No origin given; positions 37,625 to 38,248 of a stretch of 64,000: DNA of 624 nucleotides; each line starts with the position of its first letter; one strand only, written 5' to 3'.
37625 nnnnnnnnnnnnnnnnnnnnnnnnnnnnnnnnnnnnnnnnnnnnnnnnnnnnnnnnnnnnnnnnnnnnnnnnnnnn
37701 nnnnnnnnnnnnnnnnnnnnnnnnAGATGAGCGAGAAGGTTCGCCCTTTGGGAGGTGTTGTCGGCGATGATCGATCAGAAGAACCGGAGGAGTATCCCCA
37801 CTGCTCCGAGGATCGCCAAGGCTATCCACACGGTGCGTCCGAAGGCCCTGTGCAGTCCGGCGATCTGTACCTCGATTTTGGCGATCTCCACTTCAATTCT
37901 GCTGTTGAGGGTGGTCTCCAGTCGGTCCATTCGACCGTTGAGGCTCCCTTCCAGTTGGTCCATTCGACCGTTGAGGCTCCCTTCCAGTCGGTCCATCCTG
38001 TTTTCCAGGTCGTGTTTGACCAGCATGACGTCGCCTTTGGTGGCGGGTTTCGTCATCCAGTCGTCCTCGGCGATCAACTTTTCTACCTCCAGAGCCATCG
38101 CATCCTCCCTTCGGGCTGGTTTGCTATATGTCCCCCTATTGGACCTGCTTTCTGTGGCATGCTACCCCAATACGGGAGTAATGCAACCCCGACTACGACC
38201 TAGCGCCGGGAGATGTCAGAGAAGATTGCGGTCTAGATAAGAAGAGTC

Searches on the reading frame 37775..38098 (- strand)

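Call 18: search_protein_families(library=pfam, proteins=[window:37775-38098:-], max_evalue=0.01)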
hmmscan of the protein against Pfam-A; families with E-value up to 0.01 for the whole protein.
window:37775-38098:- (107 aa): 2 families
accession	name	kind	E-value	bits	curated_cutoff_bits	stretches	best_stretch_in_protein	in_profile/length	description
PF17522.7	DUF5446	-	0.0054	17.3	26.2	0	20-57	6-43/72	Family of unknown function (DUF5446)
PF06825.17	HSBP1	-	0.0073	16.6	28.6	0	30-66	13-45/51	Heat shock factor binding protein 1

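Call 72: search_protein_families(library=padloc, proteins=[window:37775-38098:-], max_evalue=0.001)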
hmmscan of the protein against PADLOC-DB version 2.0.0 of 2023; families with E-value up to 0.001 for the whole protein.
window:37775-38098:- (107 aa): 0 families
